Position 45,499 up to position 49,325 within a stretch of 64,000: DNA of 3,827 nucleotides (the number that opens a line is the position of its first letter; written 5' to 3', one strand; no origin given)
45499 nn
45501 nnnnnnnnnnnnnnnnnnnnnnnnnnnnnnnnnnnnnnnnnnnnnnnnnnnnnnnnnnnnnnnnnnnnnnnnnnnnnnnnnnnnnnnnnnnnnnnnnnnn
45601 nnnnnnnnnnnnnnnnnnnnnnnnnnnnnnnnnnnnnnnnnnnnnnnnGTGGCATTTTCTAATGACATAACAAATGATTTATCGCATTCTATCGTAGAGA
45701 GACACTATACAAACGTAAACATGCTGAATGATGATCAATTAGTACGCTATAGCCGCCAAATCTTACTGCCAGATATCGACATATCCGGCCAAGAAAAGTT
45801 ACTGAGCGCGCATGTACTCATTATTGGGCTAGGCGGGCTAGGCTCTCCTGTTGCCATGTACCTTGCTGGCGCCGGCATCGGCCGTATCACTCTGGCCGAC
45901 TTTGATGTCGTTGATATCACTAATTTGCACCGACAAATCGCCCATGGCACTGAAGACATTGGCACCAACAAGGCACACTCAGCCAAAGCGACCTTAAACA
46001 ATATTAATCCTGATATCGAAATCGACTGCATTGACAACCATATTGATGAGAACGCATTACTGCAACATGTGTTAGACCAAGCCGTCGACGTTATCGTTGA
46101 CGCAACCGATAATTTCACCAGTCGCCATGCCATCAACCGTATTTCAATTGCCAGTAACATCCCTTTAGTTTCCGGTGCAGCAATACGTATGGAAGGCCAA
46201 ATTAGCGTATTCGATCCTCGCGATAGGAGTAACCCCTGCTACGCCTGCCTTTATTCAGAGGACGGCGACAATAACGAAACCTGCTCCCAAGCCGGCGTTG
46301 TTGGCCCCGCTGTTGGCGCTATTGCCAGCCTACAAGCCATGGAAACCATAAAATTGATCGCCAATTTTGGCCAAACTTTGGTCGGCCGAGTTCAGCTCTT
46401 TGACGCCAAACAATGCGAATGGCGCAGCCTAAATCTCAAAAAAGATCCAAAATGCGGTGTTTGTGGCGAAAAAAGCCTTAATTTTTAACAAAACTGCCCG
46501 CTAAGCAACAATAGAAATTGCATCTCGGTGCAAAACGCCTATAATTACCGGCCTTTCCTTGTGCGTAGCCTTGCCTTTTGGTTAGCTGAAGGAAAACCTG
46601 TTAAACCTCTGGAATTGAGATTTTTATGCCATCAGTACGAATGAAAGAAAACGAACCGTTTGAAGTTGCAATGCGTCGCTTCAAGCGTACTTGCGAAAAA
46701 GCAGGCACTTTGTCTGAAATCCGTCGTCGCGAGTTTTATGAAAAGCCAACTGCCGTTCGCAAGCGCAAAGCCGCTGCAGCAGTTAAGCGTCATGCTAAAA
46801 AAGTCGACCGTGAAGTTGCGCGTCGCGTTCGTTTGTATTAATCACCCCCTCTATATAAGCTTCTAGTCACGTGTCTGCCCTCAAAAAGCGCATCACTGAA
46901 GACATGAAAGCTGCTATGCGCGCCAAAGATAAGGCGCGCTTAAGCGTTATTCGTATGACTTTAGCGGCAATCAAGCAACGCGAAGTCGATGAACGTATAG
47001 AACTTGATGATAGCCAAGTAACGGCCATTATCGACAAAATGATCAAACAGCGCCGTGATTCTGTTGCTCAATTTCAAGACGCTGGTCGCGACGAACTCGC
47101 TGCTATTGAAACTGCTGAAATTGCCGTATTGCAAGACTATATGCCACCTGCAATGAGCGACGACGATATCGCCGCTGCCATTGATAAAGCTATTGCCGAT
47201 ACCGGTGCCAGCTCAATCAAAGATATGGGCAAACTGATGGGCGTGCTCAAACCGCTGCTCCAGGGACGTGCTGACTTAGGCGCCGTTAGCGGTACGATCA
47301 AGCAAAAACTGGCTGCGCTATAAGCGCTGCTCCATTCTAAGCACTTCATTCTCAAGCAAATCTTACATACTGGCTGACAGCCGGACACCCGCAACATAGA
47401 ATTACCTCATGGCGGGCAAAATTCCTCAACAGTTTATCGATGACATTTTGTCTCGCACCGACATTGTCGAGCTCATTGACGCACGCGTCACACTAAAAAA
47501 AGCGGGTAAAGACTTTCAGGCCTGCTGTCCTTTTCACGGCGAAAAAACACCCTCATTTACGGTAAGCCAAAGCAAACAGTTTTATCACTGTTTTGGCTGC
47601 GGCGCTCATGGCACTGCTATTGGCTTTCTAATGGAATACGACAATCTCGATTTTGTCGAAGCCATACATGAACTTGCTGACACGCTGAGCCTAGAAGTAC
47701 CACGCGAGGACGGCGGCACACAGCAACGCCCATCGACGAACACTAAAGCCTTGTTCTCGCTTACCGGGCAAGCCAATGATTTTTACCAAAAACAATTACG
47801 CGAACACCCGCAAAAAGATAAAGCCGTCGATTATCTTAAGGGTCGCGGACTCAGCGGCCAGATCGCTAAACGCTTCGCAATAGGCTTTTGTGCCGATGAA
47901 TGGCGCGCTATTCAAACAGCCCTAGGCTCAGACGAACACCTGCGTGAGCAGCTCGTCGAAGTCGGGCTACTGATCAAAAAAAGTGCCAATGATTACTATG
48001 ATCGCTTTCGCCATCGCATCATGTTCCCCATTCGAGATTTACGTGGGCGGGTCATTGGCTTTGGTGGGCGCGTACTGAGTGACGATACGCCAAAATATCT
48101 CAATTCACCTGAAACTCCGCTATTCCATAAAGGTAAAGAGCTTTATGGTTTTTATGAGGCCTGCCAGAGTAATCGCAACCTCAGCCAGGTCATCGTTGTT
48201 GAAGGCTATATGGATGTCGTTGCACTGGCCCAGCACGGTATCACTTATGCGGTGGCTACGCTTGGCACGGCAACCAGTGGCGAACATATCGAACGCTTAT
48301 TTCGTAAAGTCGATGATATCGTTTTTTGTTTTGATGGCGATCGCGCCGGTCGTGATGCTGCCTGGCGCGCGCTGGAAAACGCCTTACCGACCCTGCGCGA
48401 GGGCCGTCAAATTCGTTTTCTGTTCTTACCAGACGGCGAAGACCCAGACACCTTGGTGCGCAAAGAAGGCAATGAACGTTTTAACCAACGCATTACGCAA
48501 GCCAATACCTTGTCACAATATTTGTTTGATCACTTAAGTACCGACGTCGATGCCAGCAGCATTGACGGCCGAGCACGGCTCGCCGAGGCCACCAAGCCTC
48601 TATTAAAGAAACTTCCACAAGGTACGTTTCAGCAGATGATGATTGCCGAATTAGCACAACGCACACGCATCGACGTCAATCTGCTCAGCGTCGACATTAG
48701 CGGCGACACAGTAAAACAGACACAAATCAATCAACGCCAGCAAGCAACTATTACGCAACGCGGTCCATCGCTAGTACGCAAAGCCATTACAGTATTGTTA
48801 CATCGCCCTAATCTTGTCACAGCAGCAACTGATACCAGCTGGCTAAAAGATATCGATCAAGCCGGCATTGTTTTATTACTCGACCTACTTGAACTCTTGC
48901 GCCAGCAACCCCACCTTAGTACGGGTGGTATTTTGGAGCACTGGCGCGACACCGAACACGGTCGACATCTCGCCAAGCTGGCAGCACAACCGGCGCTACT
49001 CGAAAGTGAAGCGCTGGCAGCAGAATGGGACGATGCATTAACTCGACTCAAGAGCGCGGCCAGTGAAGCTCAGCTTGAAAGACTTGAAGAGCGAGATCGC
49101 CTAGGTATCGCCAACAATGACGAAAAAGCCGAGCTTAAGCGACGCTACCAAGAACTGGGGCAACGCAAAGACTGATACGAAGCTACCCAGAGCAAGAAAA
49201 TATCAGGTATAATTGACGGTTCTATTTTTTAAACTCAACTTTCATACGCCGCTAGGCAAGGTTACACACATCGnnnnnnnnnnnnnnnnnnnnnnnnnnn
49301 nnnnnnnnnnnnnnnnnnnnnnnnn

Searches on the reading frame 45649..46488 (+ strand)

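Call 53: search_protein_families(library=pfam, proteins=[window:45649-46488:+], max_evalue=0.00001)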
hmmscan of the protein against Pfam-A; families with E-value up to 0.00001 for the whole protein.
window:45649-46488:+ (279 aa): 1 family
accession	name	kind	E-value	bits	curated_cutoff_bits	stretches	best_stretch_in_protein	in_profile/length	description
PF00899.27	ThiF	-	2.2e-75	253.3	28.1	1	34-271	1-238/238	ThiF family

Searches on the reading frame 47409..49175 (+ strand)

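Call 53: search_protein_families(library=pfam, proteins=[window:47409-49175:+], max_evalue=0.00001)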
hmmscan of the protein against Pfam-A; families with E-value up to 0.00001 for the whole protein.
window:47409-49175:+ (588 aa): 8 families
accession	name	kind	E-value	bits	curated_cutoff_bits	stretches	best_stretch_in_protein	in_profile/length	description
PF08275.17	DNAG_N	-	1.2e-43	148.7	26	1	125-251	1-127/128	DNA primase catalytic core, N-terminal domain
PF01807.25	Zn_ribbon_DnaG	-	2.3e-40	136.8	24.9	1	6-100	2-96/98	CHC2 zinc finger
PF08278.16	DnaG_DnaB_bind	-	3.2e-24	86.1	29.1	1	456-577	1-122/124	DNA primase DnaG DnaB-binding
PF13155.12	Toprim_2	-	1.1e-18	67.8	22.1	1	262-349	1-87/88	Toprim-like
PF13662.12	Toprim_4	-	4.6e-17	62.5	25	1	259-336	1-82/85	Toprim domain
PF01751.28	Toprim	-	9.5e-17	61.4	23.1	1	260-337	1-93/96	Toprim domain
PF10410.14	DnaB_bind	-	6.1e-13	49.3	20.6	1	369-423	1-55/56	DnaB-helicase binding domain of primase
PF13362.12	Toprim_3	-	5.2e-07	30.5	27.2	1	261-356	2-95/95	Toprim domain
